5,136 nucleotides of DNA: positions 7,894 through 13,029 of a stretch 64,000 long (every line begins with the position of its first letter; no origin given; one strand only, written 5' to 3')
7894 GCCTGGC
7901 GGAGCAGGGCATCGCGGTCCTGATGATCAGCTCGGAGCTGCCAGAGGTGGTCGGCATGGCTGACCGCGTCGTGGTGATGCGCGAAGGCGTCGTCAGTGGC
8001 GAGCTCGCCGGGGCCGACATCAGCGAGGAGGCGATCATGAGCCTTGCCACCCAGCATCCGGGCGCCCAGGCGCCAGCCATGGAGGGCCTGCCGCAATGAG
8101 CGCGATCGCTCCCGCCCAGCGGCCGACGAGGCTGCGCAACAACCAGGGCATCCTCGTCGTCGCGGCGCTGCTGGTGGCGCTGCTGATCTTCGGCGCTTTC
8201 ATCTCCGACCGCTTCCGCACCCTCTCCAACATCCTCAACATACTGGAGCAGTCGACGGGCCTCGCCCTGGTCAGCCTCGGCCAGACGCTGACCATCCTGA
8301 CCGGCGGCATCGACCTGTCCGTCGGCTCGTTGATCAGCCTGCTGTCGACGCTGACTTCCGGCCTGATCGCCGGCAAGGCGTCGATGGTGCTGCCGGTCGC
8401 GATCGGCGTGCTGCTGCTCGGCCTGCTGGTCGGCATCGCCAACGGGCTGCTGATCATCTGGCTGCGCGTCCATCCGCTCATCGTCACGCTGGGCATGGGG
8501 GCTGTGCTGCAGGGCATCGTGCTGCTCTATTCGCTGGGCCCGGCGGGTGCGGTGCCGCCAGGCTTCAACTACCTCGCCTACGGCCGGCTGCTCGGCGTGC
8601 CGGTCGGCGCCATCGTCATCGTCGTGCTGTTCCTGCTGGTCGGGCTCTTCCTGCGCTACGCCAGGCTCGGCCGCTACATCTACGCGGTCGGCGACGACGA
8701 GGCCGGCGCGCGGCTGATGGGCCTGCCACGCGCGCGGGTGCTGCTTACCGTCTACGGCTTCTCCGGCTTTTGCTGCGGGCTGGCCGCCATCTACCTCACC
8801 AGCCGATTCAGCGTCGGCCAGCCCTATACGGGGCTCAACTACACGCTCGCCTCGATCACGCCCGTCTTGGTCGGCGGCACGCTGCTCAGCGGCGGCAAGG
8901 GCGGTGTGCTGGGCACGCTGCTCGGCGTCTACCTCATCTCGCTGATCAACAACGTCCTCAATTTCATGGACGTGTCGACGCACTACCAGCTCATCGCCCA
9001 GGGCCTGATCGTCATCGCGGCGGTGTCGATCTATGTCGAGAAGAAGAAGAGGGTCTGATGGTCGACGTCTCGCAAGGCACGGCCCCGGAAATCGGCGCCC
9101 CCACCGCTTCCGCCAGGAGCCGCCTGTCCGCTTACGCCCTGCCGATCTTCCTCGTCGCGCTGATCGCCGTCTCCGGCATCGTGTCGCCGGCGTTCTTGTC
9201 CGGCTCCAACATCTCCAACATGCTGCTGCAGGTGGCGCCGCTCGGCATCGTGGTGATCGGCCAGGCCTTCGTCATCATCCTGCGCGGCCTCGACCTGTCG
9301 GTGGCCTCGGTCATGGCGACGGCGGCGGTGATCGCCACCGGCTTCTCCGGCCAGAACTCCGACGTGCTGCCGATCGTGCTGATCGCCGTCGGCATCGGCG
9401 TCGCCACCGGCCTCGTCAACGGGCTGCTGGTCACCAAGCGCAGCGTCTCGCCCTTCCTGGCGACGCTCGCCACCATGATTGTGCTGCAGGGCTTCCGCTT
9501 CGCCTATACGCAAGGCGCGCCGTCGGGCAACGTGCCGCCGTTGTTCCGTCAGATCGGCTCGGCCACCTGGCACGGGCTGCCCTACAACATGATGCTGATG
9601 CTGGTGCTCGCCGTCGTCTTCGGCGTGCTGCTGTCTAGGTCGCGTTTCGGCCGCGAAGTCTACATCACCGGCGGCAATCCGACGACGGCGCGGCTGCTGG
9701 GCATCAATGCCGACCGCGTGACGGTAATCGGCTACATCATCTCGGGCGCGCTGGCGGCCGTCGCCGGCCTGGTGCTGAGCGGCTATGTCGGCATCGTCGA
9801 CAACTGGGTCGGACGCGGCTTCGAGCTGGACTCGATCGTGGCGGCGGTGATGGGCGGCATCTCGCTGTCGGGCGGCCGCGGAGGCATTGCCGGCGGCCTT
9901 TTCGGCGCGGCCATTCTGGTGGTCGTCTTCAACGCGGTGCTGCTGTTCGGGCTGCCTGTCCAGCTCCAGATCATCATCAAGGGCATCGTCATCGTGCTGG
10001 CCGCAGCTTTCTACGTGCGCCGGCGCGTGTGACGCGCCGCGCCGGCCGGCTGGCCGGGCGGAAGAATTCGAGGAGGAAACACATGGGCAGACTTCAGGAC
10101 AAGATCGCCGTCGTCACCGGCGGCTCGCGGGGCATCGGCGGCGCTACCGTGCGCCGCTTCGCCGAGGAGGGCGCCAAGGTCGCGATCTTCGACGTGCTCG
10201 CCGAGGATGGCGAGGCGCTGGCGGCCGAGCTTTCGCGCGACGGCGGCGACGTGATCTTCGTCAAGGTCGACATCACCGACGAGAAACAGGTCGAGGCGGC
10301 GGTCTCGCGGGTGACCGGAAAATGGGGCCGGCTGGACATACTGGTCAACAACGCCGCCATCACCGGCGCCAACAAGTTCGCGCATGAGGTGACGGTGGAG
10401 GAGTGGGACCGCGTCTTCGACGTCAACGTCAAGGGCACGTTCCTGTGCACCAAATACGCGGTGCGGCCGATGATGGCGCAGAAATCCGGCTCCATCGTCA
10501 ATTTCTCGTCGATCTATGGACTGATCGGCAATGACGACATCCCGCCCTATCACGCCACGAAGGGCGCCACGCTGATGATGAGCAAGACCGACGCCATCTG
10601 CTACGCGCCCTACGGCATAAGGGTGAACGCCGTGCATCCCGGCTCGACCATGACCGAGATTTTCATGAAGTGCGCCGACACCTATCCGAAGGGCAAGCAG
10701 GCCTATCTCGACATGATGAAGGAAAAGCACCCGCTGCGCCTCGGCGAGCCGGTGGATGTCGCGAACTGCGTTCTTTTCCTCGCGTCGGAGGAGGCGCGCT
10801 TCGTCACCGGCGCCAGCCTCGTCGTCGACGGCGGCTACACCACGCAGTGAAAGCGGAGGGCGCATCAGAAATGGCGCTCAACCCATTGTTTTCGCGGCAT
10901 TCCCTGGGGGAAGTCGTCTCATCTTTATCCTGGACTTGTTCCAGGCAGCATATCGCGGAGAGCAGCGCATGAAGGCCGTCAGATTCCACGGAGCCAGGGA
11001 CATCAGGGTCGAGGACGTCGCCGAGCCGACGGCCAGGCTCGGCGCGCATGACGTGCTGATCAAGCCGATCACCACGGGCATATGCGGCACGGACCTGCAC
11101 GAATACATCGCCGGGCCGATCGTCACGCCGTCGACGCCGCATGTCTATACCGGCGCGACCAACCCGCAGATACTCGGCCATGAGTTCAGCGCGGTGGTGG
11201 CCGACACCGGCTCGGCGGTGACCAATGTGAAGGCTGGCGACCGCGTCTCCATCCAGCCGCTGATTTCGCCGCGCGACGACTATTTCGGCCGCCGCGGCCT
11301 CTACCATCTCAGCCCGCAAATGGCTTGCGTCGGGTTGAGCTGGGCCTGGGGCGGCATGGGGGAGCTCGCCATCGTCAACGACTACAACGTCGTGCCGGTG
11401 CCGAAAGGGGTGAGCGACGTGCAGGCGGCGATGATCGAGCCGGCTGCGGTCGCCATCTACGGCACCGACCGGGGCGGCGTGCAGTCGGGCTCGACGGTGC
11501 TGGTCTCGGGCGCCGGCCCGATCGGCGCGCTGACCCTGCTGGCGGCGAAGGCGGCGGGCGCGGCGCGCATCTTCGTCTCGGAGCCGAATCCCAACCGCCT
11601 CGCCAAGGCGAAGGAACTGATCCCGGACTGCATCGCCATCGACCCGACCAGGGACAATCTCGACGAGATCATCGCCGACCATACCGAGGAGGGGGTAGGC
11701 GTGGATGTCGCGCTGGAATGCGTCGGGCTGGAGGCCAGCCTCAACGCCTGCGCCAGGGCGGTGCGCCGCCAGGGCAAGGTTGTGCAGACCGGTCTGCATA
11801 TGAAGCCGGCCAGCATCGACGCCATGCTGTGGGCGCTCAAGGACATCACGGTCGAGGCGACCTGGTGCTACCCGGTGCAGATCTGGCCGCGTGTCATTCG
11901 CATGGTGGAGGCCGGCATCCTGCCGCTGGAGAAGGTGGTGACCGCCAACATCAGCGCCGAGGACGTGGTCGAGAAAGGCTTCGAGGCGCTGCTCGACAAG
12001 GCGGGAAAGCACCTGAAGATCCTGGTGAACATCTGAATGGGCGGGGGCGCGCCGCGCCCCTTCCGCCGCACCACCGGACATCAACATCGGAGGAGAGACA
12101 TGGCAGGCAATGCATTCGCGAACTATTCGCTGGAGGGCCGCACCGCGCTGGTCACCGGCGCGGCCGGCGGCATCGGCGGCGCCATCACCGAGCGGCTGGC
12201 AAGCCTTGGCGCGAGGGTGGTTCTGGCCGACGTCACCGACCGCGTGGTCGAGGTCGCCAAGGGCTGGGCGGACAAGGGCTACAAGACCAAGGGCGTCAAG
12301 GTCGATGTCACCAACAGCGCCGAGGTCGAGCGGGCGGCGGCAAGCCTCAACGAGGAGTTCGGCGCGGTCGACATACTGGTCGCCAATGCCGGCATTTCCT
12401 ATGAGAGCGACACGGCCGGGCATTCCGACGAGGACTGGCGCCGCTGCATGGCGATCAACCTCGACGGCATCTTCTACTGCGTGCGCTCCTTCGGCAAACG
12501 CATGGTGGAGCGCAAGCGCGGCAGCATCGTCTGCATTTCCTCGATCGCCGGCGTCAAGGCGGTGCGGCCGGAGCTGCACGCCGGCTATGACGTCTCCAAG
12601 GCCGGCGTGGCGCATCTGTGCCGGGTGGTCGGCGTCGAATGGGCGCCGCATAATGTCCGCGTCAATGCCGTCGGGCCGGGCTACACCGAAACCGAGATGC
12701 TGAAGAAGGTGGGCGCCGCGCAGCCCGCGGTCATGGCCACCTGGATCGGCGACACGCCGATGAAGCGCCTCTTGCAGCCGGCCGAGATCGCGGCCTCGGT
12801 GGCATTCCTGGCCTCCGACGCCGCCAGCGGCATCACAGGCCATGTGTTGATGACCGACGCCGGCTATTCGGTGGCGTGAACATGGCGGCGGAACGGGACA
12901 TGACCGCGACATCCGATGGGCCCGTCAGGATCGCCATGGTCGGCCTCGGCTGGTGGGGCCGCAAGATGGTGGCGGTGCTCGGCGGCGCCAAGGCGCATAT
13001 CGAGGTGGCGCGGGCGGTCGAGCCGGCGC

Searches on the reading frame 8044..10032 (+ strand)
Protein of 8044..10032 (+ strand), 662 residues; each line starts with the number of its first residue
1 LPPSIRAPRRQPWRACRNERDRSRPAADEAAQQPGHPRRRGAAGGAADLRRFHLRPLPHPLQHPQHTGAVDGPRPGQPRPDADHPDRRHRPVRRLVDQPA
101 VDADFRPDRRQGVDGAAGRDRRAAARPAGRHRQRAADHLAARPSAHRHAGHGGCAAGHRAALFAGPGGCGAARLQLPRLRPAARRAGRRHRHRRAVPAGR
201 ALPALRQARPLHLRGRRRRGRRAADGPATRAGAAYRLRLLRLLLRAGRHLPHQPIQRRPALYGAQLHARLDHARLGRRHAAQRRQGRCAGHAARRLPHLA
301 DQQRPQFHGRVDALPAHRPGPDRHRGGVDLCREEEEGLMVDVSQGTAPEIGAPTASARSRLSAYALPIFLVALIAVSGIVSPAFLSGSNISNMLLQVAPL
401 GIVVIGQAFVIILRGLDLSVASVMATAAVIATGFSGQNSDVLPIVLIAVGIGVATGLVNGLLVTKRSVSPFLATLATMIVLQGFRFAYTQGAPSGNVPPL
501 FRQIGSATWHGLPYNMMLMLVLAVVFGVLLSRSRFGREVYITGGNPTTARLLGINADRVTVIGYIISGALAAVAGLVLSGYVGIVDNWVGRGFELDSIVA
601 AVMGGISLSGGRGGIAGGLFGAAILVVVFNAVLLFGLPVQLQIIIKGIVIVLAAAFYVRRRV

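Call 15: search_protein_families(library=pfam, proteins=[window:8044-10032:+], max_evalue=0.001)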
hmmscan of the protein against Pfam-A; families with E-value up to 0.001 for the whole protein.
window:8044-10032:+ (662 aa): 1 family
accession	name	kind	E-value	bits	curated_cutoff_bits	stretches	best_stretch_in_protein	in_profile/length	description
PF02653.21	BPD_transp_2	-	3.8e-33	115.2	26.8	1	389-653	1-268/269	Branched-chain amino acid transport system / permease component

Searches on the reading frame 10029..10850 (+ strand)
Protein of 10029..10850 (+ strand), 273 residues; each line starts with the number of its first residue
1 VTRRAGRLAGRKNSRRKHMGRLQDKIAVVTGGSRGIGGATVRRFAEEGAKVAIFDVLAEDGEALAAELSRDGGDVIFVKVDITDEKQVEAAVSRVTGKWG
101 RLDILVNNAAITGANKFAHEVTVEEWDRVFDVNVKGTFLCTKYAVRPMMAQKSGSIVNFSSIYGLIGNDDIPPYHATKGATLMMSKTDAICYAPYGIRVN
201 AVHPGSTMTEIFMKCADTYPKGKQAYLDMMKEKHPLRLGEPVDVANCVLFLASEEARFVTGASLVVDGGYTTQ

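Call 7: search_protein_families(library=pfam, proteins=[window:10029-10850:+], max_evalue=0.001)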
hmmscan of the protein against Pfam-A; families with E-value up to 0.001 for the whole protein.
window:10029-10850:+ (273 aa): 5 families
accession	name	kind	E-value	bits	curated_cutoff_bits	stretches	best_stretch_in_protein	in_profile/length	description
PF13561.12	adh_short_C2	-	9.3e-66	222.2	27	1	34-271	6-236/236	Enoyl-(Acyl carrier protein) reductase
PF00106.31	adh_short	-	3.7e-59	199.9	26.6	1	25-217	1-192/195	short chain dehydrogenase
PF08659.16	KR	-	7e-15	55.8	22.6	1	28-177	4-152/180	KR domain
PF01370.27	Epimerase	-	5.6e-06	26.4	20.9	1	28-145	2-103/240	NAD dependent epimerase/dehydratase family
PF01073.25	3Beta_HSD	-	0.00059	19.4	22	0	28-140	1-99/280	3-beta hydroxysteroid dehydrogenase/isomerase family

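Call 33: search_protein_families(library=ncbifam, proteins=[window:10080-10850:+], max_evalue=1e-10)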
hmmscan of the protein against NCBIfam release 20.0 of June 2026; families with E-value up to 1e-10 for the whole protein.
window:10080-10850:+ (256 aa): 210 families (the best 25 are shown)
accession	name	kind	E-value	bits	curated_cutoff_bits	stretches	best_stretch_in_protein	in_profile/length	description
NF005559.1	PRK07231.1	subfamily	2.5e-74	249.9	215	1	4-254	1-248/249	glucose 1-dehydrogenase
NF004818.0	PRK06172.1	equivalog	1.5e-71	240.7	336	1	4-255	4-252/253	SDR family oxidoreductase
NF004791.0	PRK06138.1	equivalog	1.1e-70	237.8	312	1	4-255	2-251/252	SDR family oxidoreductase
NF053701.1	CsHdxCHCADhChcB2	equivalog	4e-67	226.3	350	1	5-256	1-245/245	cis-4-hydroxycyclohexanecarboxylate dehydrogenase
NF052562.1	RADHDNL4305835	equivalog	8.1e-65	218.7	400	1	3-256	3-252/252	NADP-dependent (R)-specific alcohol dehydrogenase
NF052558.1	MBtsdlDhBudC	equivalog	4.2e-63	213.2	270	1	6-255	2-243/250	meso-2,3-butanediol dehydrogenase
NF004198.0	PRK05653.1-3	equivalog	9.6e-63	211.9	296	1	4-253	4-246/248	3-oxoacyl-ACP reductase FabG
NF009466.0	PRK12826.1-2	subfamily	6e-61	206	222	1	7-254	3-245/248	3-oxoacyl-ACP reductase FabG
NF004203.0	PRK05653.2-4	subfamily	1.5e-58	198.2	313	1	4-253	3-256/260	3-oxoacyl-ACP reductase FabG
TIGR01830.1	3oxo_ACP_reduc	equivalog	1.6e-58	198.2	297.75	1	10-252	1-237/239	3-oxoacyl-[acyl-carrier-protein] reductase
NF005473.0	PRK07069.1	equivalog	1.7e-58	198.2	339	1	2-254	5-260/262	SDR family oxidoreductase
NF005067.0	PRK06484.1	equivalog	2e-58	198.2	713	1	7-255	273-513/524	short chain dehydrogenase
NF005309.0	PRK06841.1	subfamily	2.5e-58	197.6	286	1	5-255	13-254/255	GolD/DthD family dehydrogenase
NF006366.0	PRK08589.1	equivalog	4.5e-58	196.7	386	1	2-253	1-252/272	SDR family oxidoreductase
NF009468.0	PRK12826.1-4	equivalog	4e-57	193.8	318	1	3-253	3-247/256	SDR family oxidoreductase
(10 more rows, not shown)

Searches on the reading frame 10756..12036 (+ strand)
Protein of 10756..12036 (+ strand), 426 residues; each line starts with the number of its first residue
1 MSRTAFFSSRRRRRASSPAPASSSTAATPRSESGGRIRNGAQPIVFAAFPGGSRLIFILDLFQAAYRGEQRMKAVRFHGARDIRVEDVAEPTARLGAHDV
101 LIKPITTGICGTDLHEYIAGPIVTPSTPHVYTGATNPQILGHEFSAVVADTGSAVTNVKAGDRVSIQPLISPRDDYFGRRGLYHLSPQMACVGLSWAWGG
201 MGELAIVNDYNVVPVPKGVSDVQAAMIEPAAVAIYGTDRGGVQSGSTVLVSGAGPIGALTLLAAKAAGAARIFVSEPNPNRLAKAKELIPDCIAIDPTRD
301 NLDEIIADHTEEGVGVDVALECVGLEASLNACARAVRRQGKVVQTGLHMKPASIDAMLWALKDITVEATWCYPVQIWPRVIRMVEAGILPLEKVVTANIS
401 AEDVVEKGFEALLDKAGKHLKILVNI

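Call 7: search_protein_families(library=pfam, proteins=[window:10756-12036:+], max_evalue=0.001)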
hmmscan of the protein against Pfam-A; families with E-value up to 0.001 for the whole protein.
window:10756-12036:+ (426 aa): 4 families
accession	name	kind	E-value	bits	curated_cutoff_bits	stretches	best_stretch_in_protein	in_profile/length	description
PF00107.32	ADH_zinc_N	-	4.5e-21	75.6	31.8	1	255-385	1-128/129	Zinc-binding dehydrogenase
PF08240.17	ADH_N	-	1.2e-17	64.4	23.5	1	96-217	1-104/104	Alcohol dehydrogenase GroES-like domain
PF13602.12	ADH_zinc_N_2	-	0.00027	22.3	27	1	304-363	5-69/134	Zinc-binding dehydrogenase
PF16912.11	Glu_dehyd_C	-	0.00063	19.7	34.9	1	246-350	32-134/211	Glucose dehydrogenase C-terminus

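Call 33: search_protein_families(library=ncbifam, proteins=[window:10990-12036:+], max_evalue=1e-10)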
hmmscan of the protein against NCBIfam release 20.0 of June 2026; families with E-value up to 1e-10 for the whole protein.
window:10990-12036:+ (348 aa): 17 families
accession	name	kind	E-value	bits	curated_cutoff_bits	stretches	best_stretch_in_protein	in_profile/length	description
NF003808.0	PRK05396.1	equivalog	4.8e-47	160.5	380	1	7-344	15-336/341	L-threonine 3-dehydrogenase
TIGR00692.1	tdh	equivalog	9.2e-45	153.1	458.35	1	13-345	17-337/340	L-threonine 3-dehydrogenase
NF041097.1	keto_inos_dh_IolM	equivalog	1.5e-42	145.7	450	1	5-337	40-381/389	scyllo-inosose 3-dehydrogenase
NF007375.0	PRK09880.1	equivalog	1e-32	113.3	469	1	11-326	19-323/344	L-idonate 5-dehydrogenase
NF007489.0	PRK10083.1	equivalog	1.8e-31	109.4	376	1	7-345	14-334/339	Zn-dependent oxidoreductase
NF006940.0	PRK09422.1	equivalog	3.2e-24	85.5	344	1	14-288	19-280/338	alcohol dehydrogenase AdhP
NF007642.0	PRK10309.1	equivalog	7.4e-24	84.6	550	1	3-230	10-226/347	galactitol-1-phosphate 5-dehydrogenase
TIGR02819.1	fdhA_non_GSH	equivalog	2.3e-20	72.6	636.95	1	156-260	178-280/397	formaldehyde dehydrogenase, glutathione-independent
TIGR03451.1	mycoS_dep_FDH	equivalog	4.4e-20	71.8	512.9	1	123-346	131-356/358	S-(hydroxymethyl)mycothiol dehydrogenase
TIGR02824.1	quinone_pig3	subfamily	5.3e-20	71.7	296.8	1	120-280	91-251/325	putative NAD(P)H quinone oxidoreductase, PIG3 family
NF010344.0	PRK13771.1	subfamily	7.4e-20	71.2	349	1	4-347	12-332/334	putative alcohol dehydrogenase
TIGR03989.1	Rxyl_3153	subfamily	5.1e-19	68.8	440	1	121-342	139-364/370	NDMA-dependent alcohol dehydrogenase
NF041172.1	AcrlCoa_red_Thmprot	equivalog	8.5e-18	64.4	500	1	5-347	13-333/334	acryloyl-CoA reductase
TIGR03366.1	HpnZ_proposed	hypoth_equivalog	4.6e-16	58.9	328.1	1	19-268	5-253/315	putative phosphonate catabolism associated alcohol dehydrogenase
TIGR02818.1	adh_III_F_hyde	equivalog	1.5e-15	57.2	543.95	0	162-256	181-274/368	S-(hydroxymethyl)glutathione dehydrogenase/class III alcohol dehydrogenase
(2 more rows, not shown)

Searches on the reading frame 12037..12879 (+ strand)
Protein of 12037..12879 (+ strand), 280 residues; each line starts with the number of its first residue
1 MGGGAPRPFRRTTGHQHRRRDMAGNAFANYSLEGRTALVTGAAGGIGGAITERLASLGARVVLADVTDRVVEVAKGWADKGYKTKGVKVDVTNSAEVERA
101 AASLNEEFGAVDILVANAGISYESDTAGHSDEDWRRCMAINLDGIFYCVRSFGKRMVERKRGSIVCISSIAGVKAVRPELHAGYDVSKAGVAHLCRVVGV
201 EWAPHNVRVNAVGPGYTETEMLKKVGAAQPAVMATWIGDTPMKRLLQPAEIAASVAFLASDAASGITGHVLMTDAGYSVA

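Call 7: search_protein_families(library=pfam, proteins=[window:12037-12879:+], max_evalue=0.001)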
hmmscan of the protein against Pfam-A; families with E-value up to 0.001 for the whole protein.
window:12037-12879:+ (280 aa): 4 families
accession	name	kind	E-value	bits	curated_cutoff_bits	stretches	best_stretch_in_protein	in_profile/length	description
PF13561.12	adh_short_C2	-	1.3e-62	211.9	27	1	41-278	1-236/236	Enoyl-(Acyl carrier protein) reductase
PF00106.31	adh_short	-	1.2e-52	178.6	26.6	1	36-228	2-193/195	short chain dehydrogenase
PF08659.16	KR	-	6.6e-13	49.4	22.6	1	36-173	2-140/180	KR domain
PF01370.27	Epimerase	-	9.9e-06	25.6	20.9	1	37-120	1-77/240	NAD dependent epimerase/dehydratase family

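Call 33: search_protein_families(library=ncbifam, proteins=[window:12097-12879:+], max_evalue=1e-10)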
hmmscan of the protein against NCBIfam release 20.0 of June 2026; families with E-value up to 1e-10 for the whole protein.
window:12097-12879:+ (260 aa): 213 families (the best 25 are shown)
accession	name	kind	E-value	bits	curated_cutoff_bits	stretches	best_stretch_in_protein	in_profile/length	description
NF005559.1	PRK07231.1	subfamily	7.5e-60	202.5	215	1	12-258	2-248/249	glucose 1-dehydrogenase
NF004198.0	PRK05653.1-3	equivalog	1.1e-59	201.9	296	1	11-256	4-245/248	3-oxoacyl-ACP reductase FabG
NF005309.0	PRK06841.1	subfamily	3.1e-59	200.5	286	1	9-259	10-254/255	GolD/DthD family dehydrogenase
TIGR01830.1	3oxo_ACP_reduc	equivalog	2e-57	194.7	297.75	1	17-256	1-237/239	3-oxoacyl-[acyl-carrier-protein] reductase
NF005469.0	PRK07063.1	equivalog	3.1e-57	194.1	306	1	12-259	5-256/260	SDR family oxidoreductase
NF053701.1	CsHdxCHCADhChcB2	equivalog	1.7e-55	188.2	350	1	12-258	1-243/245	cis-4-hydroxycyclohexanecarboxylate dehydrogenase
NF005067.0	PRK06484.1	equivalog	1.9e-55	188.4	713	1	13-259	8-253/524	short chain dehydrogenase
NF009093.0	PRK12429.1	subfamily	3.4e-55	187.1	258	1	12-258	3-257/259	3-hydroxybutyrate dehydrogenase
NF009466.0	PRK12826.1-2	subfamily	5.1e-55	186.6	222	1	15-257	4-244/248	3-oxoacyl-ACP reductase FabG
NF006070.0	PRK08213.1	subfamily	6.2e-55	186.5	279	1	9-259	7-258/259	gluconate 5-dehydrogenase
NF004774.0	PRK06114.1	equivalog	5.9e-54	183.1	360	1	5-258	7-260/262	SDR family oxidoreductase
NF052558.1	MBtsdlDhBudC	equivalog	6.3e-54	183.2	270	1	13-258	2-242/250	meso-2,3-butanediol dehydrogenase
NF009464.0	PRK12824.1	subfamily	3.3e-53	180.9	269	1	15-257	3-242/245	3-oxoacyl-ACP reductase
NF009468.0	PRK12826.1-4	equivalog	4.6e-53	180.5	318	1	10-256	3-246/256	SDR family oxidoreductase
NF004791.0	PRK06138.1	equivalog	1.1e-52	178.9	312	1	11-259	2-251/252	SDR family oxidoreductase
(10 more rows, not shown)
